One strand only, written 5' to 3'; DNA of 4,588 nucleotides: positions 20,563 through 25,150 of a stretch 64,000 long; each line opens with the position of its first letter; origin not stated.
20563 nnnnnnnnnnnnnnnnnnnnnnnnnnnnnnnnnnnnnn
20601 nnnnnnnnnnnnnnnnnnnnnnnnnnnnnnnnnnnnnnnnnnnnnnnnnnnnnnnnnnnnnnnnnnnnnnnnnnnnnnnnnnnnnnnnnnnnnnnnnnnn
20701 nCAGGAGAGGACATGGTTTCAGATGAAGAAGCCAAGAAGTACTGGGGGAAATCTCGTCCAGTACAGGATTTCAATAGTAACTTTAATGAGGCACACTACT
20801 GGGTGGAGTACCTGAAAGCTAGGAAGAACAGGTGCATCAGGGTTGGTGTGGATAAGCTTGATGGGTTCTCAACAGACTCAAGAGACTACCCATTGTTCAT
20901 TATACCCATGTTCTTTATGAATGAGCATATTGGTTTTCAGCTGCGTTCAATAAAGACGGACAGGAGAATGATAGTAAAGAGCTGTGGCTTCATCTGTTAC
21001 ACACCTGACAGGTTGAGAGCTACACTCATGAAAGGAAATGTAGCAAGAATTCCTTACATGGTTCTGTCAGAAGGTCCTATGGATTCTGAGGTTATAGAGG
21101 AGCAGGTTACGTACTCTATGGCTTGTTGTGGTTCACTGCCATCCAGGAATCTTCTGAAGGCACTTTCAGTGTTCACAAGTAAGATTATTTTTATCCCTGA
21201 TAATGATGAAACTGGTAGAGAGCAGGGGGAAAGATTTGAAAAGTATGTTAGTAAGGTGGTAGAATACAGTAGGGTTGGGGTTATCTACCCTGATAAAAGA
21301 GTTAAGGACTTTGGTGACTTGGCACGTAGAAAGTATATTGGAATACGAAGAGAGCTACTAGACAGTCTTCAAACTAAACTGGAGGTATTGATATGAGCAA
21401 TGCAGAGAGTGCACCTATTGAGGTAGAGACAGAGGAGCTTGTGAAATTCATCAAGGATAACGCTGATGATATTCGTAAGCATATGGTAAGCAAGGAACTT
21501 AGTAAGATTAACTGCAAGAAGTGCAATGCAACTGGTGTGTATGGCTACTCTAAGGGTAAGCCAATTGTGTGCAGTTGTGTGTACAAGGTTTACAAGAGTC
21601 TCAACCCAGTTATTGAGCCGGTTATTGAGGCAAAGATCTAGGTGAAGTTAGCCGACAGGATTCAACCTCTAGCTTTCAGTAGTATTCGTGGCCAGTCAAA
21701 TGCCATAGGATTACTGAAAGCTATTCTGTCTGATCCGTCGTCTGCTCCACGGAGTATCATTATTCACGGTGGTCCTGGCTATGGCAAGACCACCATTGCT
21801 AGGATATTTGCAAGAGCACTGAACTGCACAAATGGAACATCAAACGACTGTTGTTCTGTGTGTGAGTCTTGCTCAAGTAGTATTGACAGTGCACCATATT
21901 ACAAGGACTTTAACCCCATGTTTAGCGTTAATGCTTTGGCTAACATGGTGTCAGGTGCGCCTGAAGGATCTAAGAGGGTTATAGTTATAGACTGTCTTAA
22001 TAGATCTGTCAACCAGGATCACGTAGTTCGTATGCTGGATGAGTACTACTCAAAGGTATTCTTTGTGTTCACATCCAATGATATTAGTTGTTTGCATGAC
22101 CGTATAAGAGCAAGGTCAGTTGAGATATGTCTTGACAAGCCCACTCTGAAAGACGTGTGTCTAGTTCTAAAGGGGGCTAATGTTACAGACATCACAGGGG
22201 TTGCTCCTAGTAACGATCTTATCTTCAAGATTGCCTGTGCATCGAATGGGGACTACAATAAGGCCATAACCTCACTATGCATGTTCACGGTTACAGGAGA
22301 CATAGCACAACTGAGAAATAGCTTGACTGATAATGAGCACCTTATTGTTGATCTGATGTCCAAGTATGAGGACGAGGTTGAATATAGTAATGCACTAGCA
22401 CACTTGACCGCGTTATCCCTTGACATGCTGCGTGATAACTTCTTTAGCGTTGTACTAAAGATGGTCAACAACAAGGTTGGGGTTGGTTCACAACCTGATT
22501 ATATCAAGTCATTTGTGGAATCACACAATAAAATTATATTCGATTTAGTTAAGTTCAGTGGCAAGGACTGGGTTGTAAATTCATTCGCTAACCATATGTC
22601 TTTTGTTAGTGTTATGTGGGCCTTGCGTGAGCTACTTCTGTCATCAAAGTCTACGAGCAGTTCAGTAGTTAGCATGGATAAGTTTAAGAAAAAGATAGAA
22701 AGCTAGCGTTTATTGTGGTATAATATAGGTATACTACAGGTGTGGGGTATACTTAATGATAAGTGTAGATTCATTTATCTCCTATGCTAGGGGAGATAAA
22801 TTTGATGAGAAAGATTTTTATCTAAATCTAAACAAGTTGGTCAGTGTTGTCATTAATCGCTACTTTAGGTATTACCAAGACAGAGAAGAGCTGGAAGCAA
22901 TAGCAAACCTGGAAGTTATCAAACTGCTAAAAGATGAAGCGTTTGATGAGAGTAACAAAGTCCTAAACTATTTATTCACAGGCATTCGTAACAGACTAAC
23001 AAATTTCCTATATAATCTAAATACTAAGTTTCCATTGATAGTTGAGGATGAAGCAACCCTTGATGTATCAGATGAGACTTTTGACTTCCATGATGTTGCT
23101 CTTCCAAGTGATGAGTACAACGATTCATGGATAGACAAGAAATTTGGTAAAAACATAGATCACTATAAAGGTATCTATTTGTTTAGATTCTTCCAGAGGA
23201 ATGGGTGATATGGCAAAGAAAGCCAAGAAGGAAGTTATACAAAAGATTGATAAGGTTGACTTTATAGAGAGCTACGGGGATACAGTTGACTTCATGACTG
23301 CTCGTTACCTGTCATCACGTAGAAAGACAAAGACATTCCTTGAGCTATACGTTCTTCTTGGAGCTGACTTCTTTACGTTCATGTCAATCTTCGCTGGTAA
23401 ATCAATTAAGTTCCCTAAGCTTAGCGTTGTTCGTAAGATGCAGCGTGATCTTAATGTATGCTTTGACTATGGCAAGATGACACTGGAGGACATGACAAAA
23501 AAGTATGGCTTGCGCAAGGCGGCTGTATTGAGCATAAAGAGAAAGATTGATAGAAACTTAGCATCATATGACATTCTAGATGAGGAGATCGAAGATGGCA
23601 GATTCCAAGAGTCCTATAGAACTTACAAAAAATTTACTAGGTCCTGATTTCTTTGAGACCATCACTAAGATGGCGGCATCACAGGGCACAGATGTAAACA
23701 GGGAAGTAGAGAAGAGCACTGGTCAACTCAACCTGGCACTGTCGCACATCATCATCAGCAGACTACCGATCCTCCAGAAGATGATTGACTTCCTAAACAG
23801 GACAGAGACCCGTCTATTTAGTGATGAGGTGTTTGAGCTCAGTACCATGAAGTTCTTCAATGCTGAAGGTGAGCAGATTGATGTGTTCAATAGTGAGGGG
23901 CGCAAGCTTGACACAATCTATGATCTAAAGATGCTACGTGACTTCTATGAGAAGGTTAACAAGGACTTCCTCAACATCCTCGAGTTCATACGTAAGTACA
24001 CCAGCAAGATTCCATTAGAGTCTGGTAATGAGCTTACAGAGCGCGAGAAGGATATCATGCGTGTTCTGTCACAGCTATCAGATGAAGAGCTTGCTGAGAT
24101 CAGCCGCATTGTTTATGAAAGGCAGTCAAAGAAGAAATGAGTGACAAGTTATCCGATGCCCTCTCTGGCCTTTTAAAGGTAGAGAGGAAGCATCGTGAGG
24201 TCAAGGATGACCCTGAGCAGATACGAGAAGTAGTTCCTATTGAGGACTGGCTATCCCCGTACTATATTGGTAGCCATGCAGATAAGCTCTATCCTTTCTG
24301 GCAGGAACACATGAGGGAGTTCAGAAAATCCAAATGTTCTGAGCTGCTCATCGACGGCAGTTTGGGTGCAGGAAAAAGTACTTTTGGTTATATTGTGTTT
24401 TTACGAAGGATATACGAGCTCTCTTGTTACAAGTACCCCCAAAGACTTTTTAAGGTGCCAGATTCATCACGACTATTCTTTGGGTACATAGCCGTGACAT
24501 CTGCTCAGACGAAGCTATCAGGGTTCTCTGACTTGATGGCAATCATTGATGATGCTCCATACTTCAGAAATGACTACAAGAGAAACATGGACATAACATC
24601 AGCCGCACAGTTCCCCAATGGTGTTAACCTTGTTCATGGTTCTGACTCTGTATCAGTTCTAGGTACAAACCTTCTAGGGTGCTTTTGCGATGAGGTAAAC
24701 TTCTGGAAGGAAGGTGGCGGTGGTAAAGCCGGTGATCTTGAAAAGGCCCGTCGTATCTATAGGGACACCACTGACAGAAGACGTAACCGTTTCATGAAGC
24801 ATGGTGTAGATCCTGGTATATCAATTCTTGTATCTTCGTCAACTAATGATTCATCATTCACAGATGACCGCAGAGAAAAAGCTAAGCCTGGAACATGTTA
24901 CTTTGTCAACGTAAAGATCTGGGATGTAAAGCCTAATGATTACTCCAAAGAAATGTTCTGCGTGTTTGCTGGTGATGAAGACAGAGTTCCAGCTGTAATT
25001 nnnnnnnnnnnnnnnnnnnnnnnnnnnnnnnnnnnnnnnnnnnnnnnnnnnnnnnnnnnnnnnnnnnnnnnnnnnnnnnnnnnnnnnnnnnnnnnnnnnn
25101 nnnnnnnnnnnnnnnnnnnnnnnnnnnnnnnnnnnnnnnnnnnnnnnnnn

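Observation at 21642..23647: Clamp-loader plus split sigma factor module reminiscent of T4 late transcription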

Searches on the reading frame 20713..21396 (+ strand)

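Call 5: search_protein_families(library=pfam, proteins=[window:20713-21396:+], max_evalue=1)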
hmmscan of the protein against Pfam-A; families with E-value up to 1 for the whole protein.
window:20713-21396:+ (227 aa): 2 families
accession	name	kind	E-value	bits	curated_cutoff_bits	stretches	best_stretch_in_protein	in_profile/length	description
PF13155.12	Toprim_2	-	0.008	17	22.1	1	118-182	2-69/88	Toprim-like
PF01751.28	Toprim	-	0.023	15.3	23.1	1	117-188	3-91/96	Toprim domain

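Call 6: search_protein_families(library=phrogs, proteins=[window:20713-21396:+], max_evalue=0.1)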
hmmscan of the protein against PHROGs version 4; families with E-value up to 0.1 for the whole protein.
window:20713-21396:+ (227 aa): 2 families
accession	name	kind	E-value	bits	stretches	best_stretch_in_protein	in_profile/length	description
phrog_47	-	DNA, RNA and nucleotide metabolism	9.9e-09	35.3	1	20-205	140-323/947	DNA primase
phrog_6444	-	DNA, RNA and nucleotide metabolism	5.8e-05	23.1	1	114-182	260-329/577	DNA primase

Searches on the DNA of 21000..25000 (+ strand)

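Call 7: search_dna_similar(query=window:21000-25000:+, collection=phages, mode=distant, max_rows=20)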
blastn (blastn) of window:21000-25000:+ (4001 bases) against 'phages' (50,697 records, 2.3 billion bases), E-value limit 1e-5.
No match.

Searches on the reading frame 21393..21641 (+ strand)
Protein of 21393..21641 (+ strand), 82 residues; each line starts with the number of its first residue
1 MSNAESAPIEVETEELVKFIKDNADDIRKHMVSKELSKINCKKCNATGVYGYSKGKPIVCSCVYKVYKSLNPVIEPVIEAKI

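Call 5: search_protein_families(library=pfam, proteins=[window:21393-21641:+], max_evalue=1)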
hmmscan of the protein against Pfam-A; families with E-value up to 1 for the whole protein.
window:21393-21641:+ (82 aa): 1 family
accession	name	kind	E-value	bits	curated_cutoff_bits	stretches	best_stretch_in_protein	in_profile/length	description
PF09768.15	Peptidase_M76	-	0.012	15.8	25.2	1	11-61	11-59/170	Peptidase M76 family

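Call 6: search_protein_families(library=phrogs, proteins=[window:21393-21641:+], max_evalue=0.1)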
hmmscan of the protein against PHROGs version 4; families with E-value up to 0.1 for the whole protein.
window:21393-21641:+ (82 aa): 2 families
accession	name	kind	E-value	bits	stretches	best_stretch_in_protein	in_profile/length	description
phrog_18722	-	unknown function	0.023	15.5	1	6-73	128-195/195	-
phrog_27975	-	unknown function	0.061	14.7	1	23-50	57-83/107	-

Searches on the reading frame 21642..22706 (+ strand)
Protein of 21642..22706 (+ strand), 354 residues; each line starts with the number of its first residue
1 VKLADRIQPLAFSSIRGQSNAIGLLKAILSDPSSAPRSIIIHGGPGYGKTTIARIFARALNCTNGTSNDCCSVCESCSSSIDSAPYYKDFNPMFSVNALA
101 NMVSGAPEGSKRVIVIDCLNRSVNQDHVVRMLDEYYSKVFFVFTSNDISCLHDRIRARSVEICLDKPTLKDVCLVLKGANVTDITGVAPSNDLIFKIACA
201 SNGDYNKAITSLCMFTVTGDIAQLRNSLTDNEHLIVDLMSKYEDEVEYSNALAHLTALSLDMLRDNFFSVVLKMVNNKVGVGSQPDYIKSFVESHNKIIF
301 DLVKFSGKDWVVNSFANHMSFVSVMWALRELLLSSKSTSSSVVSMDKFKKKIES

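Call 5: search_protein_families(library=pfam, proteins=[window:21642-22706:+], max_evalue=1)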
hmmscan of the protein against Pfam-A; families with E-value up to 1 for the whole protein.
window:21642-22706:+ (354 aa): 21 families
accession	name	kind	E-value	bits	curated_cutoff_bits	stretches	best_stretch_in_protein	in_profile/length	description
PF13177.12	DNA_pol3_delta2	-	1.7e-07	31.8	27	1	18-164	2-157/161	DNA polymerase III, delta subunit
PF00004.35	AAA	-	6.4e-06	27.1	21.2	1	39-158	1-122/131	ATPase family associated with various cellular activities (AAA)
PF13191.12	AAA_16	-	1.2e-05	26.3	32.6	1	17-94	4-73/167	AAA ATPase domain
PF05496.18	RuvB_N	-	6.2e-05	23.2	27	1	34-63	31-60/159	Holliday junction DNA helicase RuvB P-loop domain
PF24883.2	NPHP3_N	-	0.00012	22.8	24.8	1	33-72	19-55/164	Nephrocystin 3, N-terminal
PF13238.12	AAA_18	-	0.00033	21.6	29.4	1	39-120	1-82/128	AAA domain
PF06414.18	Zeta_toxin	-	0.0017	18.2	22.3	1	32-61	12-41/199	Zeta toxin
PF20720.3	nSTAND3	-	0.0028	17.8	27.2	1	37-61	18-42/155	Novel STAND NTPase 3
PF13245.12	AAA_19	-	0.0045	17.6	25.1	1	35-65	10-40/134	AAA domain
PF13671.12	AAA_33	-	0.0046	17.7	27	1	39-160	2-120/143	AAA domain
PF13401.12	AAA_22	-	0.0063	17.3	27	1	36-96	5-60/130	AAA domain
PF05621.17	TniB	-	0.012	15.5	22.4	1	19-72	17-71/189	Bacterial TniB protein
PF05729.18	NACHT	-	0.026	14.8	26.7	1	38-66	2-30/167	NACHT domain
PF07728.20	AAA_5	-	0.027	14.9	22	1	39-62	2-26/139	AAA domain (dynein-related subfamily)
PF00910.28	RNA_helicase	-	0.031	15.2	21.5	1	39-68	1-30/105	RNA helicase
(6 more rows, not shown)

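Call 6: search_protein_families(library=phrogs, proteins=[window:21642-22706:+], max_evalue=0.1)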
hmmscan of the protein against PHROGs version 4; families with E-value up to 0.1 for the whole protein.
window:21642-22706:+ (354 aa): 9 families
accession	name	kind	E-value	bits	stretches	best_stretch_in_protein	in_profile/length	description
phrog_5846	-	DNA, RNA and nucleotide metabolism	3.3e-18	67.1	1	2-294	5-281/380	clamp loader of DNA polymerase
phrog_168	-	DNA, RNA and nucleotide metabolism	6.2e-13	50.1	1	29-290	37-282/314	clamp loader of DNA polymerase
phrog_11838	-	DNA, RNA and nucleotide metabolism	5.7e-07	30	1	7-216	11-206/420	clamp loader of DNA polymerase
phrog_10401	-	other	0.00015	21.6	1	25-62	449-486/667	ATPase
phrog_296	-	integration and excision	0.0017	18.1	1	24-61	306-343/626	DNA transposition protein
phrog_3757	-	unknown function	0.028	14.8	0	34-61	124-151/367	-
phrog_139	-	other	0.054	13.9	0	34-63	81-110/342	deoxynucleoside monophosphate kinase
phrog_1297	-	other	0.09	12.8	0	30-61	19-50/356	ATPase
phrog_9172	-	unknown function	0.095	12.5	0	37-60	108-131/509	-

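Call 11: search_dna_similar(query=window:21642-22706:+, collection=phages, mode=protein, max_evalue=0.001, max_rows=25)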
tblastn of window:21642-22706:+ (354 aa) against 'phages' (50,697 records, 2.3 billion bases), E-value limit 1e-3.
Records with a match: 6; places in all: 6; records where one place covers at least 80% of the query: 0.
Best place of each record, by identity: <60% 6.
By first word of the organism name: Pseudomonas 3; Erwinia 2; Vibrio 1.
By host as written in the record: Pseudomonas aeruginosa PAO1 2; Erwinia amylovora 2; Vibrio coralliilyticus RE98 1; Pseudomonas putida KT2440 and Paw85 1.
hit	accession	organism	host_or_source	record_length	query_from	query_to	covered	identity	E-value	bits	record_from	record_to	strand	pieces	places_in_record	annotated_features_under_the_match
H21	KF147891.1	Pseudomonas phage PaBG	Pseudomonas aeruginosa PAO1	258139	3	221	62%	25.4%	3e-5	52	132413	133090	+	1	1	DNA polymerase III subunits gamma and tau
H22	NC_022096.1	Pseudomonas phage PaBG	Pseudomonas aeruginosa PAO1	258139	3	221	62%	25.4%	3e-5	52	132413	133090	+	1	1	clamp loader of DNA polymerase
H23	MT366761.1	Vibrio phage vB_VcorM_GR11A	Vibrio coralliilyticus RE98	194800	8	212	58%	25.9%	1e-6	57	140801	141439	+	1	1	ruvB: holliday junction ATP-dependent DNA helicase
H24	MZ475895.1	Erwinia phage pEa_SNUABM_14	Erwinia amylovora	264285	3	212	59%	22.5%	5e-4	48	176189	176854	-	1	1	hypothetical protein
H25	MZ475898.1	Erwinia phage pEa_SNUABM_25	Erwinia amylovora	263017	3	212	59%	22.5%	6e-4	48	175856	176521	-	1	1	hypothetical protein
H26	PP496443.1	Pseudomonas phage vB_PpuM-Lauda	Pseudomonas putida KT2440 and Paw85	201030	6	172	47%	25.4%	6e-4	48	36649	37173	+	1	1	clamp loader of DNA polymerase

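Call 16: find_related_loci(query=window:21642-22706:+, collection=viral_contigs, flank=10000)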
Query window:21642-22706:+ (354 aa) in viral_contigs; peptide patterns used: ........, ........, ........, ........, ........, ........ (x = any residue, [..] = any of these).
11 stretches matched a pattern, but none encodes a relative of the query by tblastn (E <= 1e-3).
